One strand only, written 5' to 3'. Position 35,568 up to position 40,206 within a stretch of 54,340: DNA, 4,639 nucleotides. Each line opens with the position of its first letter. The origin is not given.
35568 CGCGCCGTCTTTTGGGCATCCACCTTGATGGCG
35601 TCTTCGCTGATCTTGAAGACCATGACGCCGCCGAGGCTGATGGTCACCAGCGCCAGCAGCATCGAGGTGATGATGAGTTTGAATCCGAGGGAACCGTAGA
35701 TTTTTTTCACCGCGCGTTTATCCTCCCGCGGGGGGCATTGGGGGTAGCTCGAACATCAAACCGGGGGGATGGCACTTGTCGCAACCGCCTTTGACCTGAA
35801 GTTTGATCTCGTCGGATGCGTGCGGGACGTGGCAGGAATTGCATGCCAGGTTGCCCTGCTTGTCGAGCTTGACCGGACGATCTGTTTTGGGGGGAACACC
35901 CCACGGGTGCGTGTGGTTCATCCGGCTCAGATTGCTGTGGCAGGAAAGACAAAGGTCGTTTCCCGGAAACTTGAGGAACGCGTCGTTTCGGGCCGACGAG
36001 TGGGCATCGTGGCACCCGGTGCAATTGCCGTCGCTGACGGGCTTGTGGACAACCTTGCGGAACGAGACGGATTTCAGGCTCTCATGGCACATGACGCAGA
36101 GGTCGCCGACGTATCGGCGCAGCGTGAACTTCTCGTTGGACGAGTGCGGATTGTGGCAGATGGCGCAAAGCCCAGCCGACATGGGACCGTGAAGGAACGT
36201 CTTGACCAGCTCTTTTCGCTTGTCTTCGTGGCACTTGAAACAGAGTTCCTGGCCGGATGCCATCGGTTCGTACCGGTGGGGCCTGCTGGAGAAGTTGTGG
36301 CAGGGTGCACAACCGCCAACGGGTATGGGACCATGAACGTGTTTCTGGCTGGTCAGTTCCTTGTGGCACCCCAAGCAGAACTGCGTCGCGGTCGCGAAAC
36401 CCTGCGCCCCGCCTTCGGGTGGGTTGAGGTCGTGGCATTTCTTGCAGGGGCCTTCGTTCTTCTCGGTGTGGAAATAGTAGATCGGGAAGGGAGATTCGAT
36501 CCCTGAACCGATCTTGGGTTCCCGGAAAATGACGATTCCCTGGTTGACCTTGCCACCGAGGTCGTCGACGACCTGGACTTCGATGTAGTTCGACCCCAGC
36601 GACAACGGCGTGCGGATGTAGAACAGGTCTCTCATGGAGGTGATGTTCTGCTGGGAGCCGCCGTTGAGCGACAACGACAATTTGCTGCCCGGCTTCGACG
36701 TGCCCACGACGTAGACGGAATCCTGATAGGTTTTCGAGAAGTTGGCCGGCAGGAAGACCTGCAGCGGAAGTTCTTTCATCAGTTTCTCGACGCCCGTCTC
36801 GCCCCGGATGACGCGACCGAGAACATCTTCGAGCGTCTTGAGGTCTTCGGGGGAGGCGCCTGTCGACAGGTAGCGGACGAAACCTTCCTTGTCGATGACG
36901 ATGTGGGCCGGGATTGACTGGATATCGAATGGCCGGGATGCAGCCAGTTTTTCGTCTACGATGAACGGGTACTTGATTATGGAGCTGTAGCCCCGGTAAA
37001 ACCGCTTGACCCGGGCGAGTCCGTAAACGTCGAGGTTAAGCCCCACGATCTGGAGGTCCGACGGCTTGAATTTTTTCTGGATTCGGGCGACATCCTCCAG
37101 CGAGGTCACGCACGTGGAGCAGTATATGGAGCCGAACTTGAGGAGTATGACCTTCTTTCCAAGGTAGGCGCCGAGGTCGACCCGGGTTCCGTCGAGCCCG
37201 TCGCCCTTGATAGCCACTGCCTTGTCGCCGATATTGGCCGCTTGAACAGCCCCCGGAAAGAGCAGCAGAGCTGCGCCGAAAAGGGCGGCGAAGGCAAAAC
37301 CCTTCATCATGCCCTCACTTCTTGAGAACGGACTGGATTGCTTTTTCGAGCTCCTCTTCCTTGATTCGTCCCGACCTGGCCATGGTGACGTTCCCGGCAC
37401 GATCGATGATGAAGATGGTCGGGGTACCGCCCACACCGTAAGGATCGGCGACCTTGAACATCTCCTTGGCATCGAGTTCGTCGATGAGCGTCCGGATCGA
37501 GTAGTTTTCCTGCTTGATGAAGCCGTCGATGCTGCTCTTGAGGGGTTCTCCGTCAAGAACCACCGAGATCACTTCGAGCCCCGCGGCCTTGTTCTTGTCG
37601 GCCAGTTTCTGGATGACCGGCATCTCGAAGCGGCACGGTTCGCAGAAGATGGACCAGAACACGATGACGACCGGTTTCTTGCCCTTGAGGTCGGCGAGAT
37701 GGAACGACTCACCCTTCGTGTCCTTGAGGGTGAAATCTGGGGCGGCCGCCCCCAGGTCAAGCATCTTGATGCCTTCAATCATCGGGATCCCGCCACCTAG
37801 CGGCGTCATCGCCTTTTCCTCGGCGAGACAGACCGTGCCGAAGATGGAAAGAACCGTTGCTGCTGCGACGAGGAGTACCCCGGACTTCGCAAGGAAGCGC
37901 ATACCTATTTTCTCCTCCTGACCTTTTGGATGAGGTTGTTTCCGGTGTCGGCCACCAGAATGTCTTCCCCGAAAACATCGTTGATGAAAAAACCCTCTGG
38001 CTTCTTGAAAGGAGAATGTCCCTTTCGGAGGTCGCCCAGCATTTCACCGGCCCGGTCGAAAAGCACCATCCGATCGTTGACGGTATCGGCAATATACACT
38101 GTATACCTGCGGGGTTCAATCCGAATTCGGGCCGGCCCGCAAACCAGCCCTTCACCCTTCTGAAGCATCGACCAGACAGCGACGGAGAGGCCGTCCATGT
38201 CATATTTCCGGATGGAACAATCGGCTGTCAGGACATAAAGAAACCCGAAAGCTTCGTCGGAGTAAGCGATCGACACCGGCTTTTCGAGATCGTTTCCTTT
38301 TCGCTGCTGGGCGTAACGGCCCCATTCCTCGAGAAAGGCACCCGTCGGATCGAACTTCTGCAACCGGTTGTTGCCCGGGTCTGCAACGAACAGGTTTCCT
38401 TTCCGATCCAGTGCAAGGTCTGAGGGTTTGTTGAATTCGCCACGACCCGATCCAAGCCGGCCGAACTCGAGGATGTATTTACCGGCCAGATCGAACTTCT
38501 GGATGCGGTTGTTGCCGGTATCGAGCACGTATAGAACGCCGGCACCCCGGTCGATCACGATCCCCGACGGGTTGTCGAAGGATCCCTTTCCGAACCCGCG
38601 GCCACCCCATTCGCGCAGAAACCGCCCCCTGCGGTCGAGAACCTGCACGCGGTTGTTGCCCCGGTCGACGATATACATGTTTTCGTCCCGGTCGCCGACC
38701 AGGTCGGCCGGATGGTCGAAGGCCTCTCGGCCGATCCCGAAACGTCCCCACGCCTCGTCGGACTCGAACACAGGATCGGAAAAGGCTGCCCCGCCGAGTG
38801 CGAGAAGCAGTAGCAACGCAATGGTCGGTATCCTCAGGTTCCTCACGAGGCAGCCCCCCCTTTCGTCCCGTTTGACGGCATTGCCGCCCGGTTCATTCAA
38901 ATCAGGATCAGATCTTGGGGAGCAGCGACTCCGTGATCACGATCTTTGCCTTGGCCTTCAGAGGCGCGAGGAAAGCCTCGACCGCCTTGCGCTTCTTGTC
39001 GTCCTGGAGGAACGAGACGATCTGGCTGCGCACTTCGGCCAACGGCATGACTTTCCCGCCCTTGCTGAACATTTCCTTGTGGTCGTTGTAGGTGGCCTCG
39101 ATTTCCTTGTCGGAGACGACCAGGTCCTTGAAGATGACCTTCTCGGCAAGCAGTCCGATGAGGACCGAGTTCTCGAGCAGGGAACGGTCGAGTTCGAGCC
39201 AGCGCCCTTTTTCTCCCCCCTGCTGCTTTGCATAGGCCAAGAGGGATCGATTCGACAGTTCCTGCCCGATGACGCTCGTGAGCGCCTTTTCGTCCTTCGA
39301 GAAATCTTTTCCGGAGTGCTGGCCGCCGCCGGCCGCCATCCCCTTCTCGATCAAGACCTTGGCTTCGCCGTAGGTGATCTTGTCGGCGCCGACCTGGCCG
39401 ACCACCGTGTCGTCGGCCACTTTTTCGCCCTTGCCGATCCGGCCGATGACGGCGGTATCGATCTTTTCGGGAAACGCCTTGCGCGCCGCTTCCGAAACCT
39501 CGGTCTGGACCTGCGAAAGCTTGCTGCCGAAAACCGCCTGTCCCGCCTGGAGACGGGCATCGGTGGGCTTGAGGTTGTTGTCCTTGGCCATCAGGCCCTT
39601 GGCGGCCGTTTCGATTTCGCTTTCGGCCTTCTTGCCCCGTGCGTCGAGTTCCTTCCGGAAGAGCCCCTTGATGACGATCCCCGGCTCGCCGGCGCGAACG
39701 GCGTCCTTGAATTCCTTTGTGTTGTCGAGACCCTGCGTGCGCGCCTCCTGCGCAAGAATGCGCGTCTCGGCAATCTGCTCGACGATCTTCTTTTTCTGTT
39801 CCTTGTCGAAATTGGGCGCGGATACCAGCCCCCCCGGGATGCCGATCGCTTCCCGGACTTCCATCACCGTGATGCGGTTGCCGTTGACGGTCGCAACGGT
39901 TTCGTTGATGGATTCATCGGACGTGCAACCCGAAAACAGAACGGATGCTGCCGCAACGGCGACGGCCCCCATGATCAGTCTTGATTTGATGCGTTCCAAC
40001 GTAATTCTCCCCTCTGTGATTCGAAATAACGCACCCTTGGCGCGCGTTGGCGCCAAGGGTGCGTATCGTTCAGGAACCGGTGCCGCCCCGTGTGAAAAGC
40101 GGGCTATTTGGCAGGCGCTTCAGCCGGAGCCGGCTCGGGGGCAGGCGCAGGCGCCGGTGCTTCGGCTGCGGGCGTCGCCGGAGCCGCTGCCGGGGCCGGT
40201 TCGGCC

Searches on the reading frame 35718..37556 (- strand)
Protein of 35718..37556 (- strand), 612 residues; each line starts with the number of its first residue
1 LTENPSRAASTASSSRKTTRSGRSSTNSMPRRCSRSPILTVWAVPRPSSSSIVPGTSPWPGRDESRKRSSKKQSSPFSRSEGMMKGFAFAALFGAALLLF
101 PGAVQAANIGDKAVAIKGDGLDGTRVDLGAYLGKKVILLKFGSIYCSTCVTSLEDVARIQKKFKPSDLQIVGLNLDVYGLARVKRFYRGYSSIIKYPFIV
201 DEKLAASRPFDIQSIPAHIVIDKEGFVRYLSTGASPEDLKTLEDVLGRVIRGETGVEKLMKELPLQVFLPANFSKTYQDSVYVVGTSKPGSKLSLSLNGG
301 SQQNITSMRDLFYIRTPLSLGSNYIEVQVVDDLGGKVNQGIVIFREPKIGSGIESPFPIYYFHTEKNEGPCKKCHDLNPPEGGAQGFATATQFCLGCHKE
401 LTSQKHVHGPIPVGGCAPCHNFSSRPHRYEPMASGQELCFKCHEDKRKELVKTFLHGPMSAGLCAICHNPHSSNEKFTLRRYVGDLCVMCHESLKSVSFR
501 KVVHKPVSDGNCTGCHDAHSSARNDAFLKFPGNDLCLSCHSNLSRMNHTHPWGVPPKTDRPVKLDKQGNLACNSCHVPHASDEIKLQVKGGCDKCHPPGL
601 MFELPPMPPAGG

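Call 3: search_protein_families(library=pfam, proteins=[window:35718-37556:-], max_evalue=0.01)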
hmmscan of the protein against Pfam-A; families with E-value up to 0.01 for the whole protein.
window:35718-37556:- (612 aa): 9 families
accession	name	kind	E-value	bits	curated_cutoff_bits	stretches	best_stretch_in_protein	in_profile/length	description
PF09699.15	Paired_CXXCH_1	-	1.8e-35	120.8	20.6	3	504-542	1-38/41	Doubled CXXCH motif (Paired_CXXCH_1)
PF08534.16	Redoxin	-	1.7e-16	60.8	26.6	1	110-246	3-148/148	Redoxin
PF00578.27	AhpC-TSA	-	2.1e-15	57.2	26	1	109-229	1-123/124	AhpC/TSA family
PF14537.11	Cytochrom_c3_2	-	3.2e-12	47.2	25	2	510-596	7-78/79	Cytochrome c3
PF14522.11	Cytochrome_C7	-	6.6e-11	42.3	24.8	2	412-469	12-67/67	Cytochrome c7 and related cytochrome c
PF22113.1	Mtrc-MtrF_II-IV_dom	-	1.5e-08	34.8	30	1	436-583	6-170/176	Outer membrane cytochrome MtrC/MtrF-like, domains II/IV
PF13905.12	Thioredoxin_8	-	2e-08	34.9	27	1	135-227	2-94/94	Thioredoxin-like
PF02085.21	Cytochrom_CIII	-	1.5e-05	25.7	22.9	1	456-540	25-101/101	Class III cytochrome C family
PF09136.16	Glucodextran_B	-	0.006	16.9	27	0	265-345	3-81/83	Glucodextranase, domain B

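Call 4: search_protein_families(library=ncbifam, proteins=[window:35718-37556:-], max_evalue=0.01)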
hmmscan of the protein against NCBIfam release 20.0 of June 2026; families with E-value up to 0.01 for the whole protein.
window:35718-37556:- (612 aa): 11 families
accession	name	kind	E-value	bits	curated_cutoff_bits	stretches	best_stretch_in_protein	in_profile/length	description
TIGR01905.1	paired_CXXCH_1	subfamily_domain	1.2e-33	114.7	25.2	3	504-542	1-38/41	doubled CXXCH domain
TIGR03508.1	decahem_SO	subfamily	1.3e-28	100.2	192.2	2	394-548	73-227/258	DmsE family decaheme c-type cytochrome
NF041028.1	decahem_GSU2203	exception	7.6e-19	68.1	325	2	484-596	101-207/317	GSU2203 family decaheme c-type cytochrome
NF002854.0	PRK03147.1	subfamily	1.1e-13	51.5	170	1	105-237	34-162/176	thiol-disulfide oxidoreductase ResA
NF041054.1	WAxxUGC_long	equivalog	1.8e-08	34.1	300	1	119-238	90-205/354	ResA-like WAxxUGC motif-containing protein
NF047727.1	4hemeCytCCctA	equivalog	2.3e-08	34.1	180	1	362-448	33-109/109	tetraheme c-type cytochrome CctA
NF010625.0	PRK14018.1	equivalog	6.8e-05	21.5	522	1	134-234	56-159/521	bifunctional peptide-methionine (S)-S-oxide reductase MsrA/peptide-methionine (R)-S-oxide reductase MsrB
NF009668.0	PRK13189.1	equivalog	0.00039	19.7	211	1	105-228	8-140/224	peroxiredoxin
NF047696.1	ThlDiSintTplARhiz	equivalog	0.0006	19.6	230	1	109-204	73-166/219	thiol:disulfide interchange protein TlpA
NF041202.1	StoA_CxxC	exception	0.00071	19.5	210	1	96-228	16-145/163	endospore biogenesis thiol-disulfide oxidoreductase StoA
NF009669.0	PRK13190.1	equivalog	0.00076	18.7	261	1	125-231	20-134/203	putative peroxiredoxin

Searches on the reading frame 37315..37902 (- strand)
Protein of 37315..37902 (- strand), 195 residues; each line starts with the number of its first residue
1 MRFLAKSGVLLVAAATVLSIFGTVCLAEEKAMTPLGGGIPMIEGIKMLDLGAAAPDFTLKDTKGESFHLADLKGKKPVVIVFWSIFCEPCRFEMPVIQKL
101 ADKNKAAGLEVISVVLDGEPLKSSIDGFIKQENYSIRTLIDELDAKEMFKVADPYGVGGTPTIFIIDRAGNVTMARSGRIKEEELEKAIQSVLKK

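Call 3: search_protein_families(library=pfam, proteins=[window:37315-37902:-], max_evalue=0.01)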
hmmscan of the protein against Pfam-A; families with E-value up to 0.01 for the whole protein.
window:37315-37902:- (195 aa): 7 families
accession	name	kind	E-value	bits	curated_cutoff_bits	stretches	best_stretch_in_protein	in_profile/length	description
PF00578.27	AhpC-TSA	-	9.5e-24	84.1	26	1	51-173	2-122/124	AhpC/TSA family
PF08534.16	Redoxin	-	1e-22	80.9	26.6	1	51-187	3-146/148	Redoxin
PF00085.26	Thioredoxin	-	4.8e-10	39.8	23.5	1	63-110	6-52/103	Thioredoxin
PF13905.12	Thioredoxin_8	-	8.9e-09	36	27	1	76-172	2-94/94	Thioredoxin-like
PF13098.12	Thioredoxin_2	-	2.6e-08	34.6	27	1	73-188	3-103/104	Thioredoxin-like domain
PF13728.12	TraF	-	0.00041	20.7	23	1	79-187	133-221/224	F plasmid transfer operon protein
PF00837.23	T4_deiodinase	-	0.0077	16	27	1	47-107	72-134/237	Iodothyronine deiodinase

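Call 4: search_protein_families(library=ncbifam, proteins=[window:37315-37902:-], max_evalue=0.01)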
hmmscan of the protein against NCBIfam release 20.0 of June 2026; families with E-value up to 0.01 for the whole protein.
window:37315-37902:- (195 aa): 22 families
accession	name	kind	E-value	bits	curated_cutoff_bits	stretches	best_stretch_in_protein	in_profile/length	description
NF002854.0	PRK03147.1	subfamily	4.7e-27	95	170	1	46-192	34-172/176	thiol-disulfide oxidoreductase ResA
NF041054.1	WAxxUGC_long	equivalog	6.8e-17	61.8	300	1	43-173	74-195/354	ResA-like WAxxUGC motif-containing protein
NF047696.1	ThlDiSintTplARhiz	equivalog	5.2e-14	52.5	230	1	46-173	69-194/219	thiol:disulfide interchange protein TlpA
NF041202.1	StoA_CxxC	exception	1.7e-13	50.7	210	1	52-186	31-158/163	endospore biogenesis thiol-disulfide oxidoreductase StoA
NF038285.1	deiodinase_rel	hypoth_equivalog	1.8e-11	44.1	250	1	49-106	177-235/347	deiodinase family protein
TIGR01068.1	thioredoxin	equivalog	1.9e-10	40.8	96.8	1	67-106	6-45/101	thioredoxin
TIGR00385.1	dsbE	subfamily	1.7e-09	37.5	123.15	1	54-193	40-171/173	DsbE family thiol:disulfide interchange protein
NF006898.0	PRK09381.1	equivalog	6.3e-07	29.8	138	1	65-120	11-65/109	thioredoxin TrxA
NF006960.0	PRK09437.1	equivalog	8.9e-07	28.9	140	1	46-160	2-108/156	thioredoxin-dependent thiol peroxidase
TIGR02740.1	TraF-like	hypoth_equivalog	1.3e-06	27.9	232.25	1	68-188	163-264/276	TraF-like protein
NF010625.0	PRK14018.1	equivalog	1.6e-06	27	522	1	34-187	24-167/521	bifunctional peptide-methionine (S)-S-oxide reductase MsrA/peptide-methionine (R)-S-oxide reductase MsrB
NF047697.1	ThioredTrxAClost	equivalog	3.9e-06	27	140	1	65-104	7-46/105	thioredoxin TrxA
NF011941.0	PRK15412.1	equivalog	4e-06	26.5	359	1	51-192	42-175/185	thiol:disulfide interchange protein DsbE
NF008229.0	PRK10996.1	equivalog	5.1e-06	26.3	125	1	72-106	49-83/141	thioredoxin TrxC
TIGR02661.1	MauD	equivalog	1.4e-05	24.7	188.6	1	9-157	12-151/189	methylamine dehydrogenase accessory protein MauD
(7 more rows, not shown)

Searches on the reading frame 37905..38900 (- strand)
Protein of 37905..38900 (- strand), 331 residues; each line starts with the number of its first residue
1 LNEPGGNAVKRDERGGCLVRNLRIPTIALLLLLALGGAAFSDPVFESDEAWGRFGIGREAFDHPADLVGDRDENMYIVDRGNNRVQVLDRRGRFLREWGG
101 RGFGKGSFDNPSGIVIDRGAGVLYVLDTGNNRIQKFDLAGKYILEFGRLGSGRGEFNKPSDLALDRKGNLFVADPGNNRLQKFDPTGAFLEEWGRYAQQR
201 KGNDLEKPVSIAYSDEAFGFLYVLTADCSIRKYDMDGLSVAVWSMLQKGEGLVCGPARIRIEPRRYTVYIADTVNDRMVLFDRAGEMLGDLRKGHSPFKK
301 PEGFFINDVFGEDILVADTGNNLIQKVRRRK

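Call 3: search_protein_families(library=pfam, proteins=[window:37905-38900:-], max_evalue=0.01)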
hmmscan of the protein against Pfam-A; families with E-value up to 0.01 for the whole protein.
window:37905-38900:- (331 aa): 5 families
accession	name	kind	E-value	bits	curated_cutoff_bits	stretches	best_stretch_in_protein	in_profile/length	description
PF01436.27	NHL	-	1.2e-23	82.4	20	2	108-136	1-28/28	NHL repeat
PF17170.10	DUF5128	-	3.3e-14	53.2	22.9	2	70-144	51-126/321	6-bladed beta-propeller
PF08450.18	SGL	-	6.8e-08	32.8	26.3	1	109-193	134-220/246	SMP-30/Gluconolactonase/LRE-like region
PF13449.12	Phytase-like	-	0.00055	20.4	27.6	0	162-195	73-106/284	Esterase-like activity of phytase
PF25021.1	TEN_NHL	-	0.0036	16.8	27.1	0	155-182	328-355/357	Teneurin NHL domain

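Call 4: search_protein_families(library=ncbifam, proteins=[window:37905-38900:-], max_evalue=0.01)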
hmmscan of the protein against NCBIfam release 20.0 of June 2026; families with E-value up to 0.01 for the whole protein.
window:37905-38900:- (331 aa): 3 families
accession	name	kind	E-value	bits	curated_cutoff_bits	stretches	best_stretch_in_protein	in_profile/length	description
NF035926.1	scyF_NHL_VPEP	equivalog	1.5e-45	156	350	3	60-208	150-298/376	scytonemin biosynthesis PEP-CTERM protein ScyF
NF033206.1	ScyE_fam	subfamily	8.9e-07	28.7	80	0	155-216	251-312/333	ScyD/ScyE family protein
TIGR02276.1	beta_rpt_yvtn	repeat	0.0088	16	27.85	0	75-89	6-20/42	beta-propeller repeat protein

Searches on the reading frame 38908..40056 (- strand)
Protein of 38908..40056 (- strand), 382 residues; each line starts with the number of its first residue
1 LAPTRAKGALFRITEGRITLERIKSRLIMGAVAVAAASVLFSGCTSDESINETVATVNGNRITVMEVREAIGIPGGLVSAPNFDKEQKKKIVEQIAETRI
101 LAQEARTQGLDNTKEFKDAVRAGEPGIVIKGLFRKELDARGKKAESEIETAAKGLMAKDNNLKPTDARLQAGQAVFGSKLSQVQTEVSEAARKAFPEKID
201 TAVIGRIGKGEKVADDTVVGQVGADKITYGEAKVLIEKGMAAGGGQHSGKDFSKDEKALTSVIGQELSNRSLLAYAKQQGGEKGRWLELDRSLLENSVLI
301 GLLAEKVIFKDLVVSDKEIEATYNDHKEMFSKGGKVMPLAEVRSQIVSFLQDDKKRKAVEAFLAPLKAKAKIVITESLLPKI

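Call 3: search_protein_families(library=pfam, proteins=[window:38908-40056:-], max_evalue=0.01)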
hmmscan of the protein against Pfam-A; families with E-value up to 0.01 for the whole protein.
window:38908-40056:- (382 aa): 3 families
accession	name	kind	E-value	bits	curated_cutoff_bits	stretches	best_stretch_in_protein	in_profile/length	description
PF13624.11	SurA_N_3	-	9.4e-06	26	27.2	1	26-114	12-110/162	SurA-like N-terminal domain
PF13623.11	SurA_N_2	-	0.00027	21.3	28.5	1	23-126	6-124/145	SurA-like N-terminal domain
PF13145.12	Rotamase_2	-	0.0056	17.9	27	1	314-373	1-62/121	PPIC-type PPIASE domain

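Call 4: search_protein_families(library=ncbifam, proteins=[window:38908-40056:-], max_evalue=0.01)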
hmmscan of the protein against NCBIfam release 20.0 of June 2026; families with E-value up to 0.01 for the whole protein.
window:38908-40056:- (382 aa): 3 families
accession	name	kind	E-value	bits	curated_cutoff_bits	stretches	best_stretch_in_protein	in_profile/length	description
TIGR02925.1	cis_trans_EpsD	equivalog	4.9e-08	32.9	108.9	1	32-150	7-124/232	EpsD family peptidyl-prolyl cis-trans isomerase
NF000809.0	PRK00059.1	equivalog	1.8e-06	27.6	303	0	293-335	154-195/336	peptidylprolyl isomerase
NF047592.1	LA_1883_fam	equivalog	4.5e-06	26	400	0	34-139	11-114/499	LIC12015 family putative lipoprotein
